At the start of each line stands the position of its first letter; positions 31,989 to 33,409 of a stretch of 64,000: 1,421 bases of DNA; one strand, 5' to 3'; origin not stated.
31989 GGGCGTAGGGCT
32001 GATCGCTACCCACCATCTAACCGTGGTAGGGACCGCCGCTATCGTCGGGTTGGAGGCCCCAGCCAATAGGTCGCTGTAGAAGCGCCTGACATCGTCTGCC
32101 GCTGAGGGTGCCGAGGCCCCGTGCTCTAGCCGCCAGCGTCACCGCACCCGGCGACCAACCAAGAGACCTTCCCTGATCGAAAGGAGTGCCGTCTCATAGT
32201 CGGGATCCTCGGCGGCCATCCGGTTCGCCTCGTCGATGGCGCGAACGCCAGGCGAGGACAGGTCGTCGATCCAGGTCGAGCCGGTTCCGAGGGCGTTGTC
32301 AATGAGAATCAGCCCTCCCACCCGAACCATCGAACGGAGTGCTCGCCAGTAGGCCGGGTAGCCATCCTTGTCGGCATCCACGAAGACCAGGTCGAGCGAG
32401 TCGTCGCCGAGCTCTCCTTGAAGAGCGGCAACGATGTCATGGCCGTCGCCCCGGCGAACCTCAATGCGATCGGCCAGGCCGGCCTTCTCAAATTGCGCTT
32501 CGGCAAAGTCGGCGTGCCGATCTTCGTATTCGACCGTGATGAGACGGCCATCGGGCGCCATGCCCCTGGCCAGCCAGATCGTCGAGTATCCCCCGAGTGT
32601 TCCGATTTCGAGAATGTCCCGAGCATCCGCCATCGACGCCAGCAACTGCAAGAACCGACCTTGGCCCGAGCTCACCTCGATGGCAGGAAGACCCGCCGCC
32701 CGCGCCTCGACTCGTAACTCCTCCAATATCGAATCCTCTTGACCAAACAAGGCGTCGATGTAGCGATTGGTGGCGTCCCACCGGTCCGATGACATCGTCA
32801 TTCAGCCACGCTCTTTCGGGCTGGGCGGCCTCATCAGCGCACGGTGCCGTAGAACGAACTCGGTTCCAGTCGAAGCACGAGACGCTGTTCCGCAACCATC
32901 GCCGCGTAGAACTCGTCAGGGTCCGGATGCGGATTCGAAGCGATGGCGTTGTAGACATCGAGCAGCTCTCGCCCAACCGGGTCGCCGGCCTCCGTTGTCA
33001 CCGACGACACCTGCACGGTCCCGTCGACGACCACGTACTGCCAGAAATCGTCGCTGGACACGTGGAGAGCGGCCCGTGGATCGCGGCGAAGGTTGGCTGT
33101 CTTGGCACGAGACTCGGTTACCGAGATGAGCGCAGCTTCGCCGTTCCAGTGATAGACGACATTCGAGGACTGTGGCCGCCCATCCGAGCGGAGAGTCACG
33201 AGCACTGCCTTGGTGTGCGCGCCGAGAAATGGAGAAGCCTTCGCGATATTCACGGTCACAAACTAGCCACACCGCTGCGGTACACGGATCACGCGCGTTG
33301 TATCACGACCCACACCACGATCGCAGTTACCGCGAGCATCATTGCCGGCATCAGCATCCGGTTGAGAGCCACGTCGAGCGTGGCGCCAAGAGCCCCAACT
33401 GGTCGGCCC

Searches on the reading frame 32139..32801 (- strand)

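Call 29: search_protein_families(library=pfam, proteins=[window:32139-32801:-], max_evalue=0.001)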
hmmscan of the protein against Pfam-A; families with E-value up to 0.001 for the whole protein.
window:32139-32801:- (220 aa): 7 families
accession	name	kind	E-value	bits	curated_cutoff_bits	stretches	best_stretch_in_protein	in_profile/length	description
PF01596.23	Methyltransf_3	-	1e-44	152.7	22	1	22-218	7-203/204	O-methyltransferase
PF13578.12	Methyltransf_24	-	2.5e-15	57.7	26.3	1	64-169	1-104/105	Methyltransferase domain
PF01135.25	PCMT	-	7.3e-07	29.6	20.3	1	48-122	63-135/210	Protein-L-isoaspartate(D-aspartate) O-methyltransferase (PCMT)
PF08704.16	GCD14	-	1.3e-06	28.7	26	1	63-156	44-129/247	tRNA methyltransferase complex GCD14 subunit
PF13649.12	Methyltransf_25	-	1.7e-05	25.8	27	1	63-161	1-95/97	Methyltransferase domain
PF13847.12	Methyltransf_31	-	0.00025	21.2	27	0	61-161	5-100/145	Methyltransferase domain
PF08241.18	Methyltransf_11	-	0.00095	20.2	21.2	0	64-161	1-86/95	Methyltransferase domain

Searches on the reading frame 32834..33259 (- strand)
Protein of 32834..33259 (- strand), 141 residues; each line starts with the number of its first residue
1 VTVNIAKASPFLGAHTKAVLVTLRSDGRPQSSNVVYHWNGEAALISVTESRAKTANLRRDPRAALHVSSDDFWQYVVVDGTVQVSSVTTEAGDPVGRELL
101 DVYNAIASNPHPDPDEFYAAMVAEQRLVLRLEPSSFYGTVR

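Call 29: search_protein_families(library=pfam, proteins=[window:32834-33259:-], max_evalue=0.001)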
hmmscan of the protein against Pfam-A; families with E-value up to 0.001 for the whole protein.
window:32834-33259:- (141 aa): 1 family
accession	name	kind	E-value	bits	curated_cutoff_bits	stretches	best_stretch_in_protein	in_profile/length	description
PF01243.27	PNPOx_N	-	3.6e-11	43.9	28.1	1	8-134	5-114/120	Pyridoxamine 5'-phosphate oxidase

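Call 74: search_protein_families(library=ncbifam, proteins=[window:32834-33259:-], max_evalue=0.00001)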
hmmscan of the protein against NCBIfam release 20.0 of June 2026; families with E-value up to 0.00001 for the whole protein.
window:32834-33259:- (141 aa): 2 families
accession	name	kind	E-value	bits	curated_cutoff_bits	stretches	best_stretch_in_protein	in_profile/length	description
TIGR03618.1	Rv1155_F420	subfamily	1.4e-34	119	79.05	1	11-138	4-127/127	TIGR03618 family F420-dependent PPOX class oxidoreductase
TIGR03667.1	Rv3369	hypoth_equivalog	7.5e-10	38.8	125.3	1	17-93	16-93/130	TIGR03667 family PPOX class F420-dependent oxidoreductase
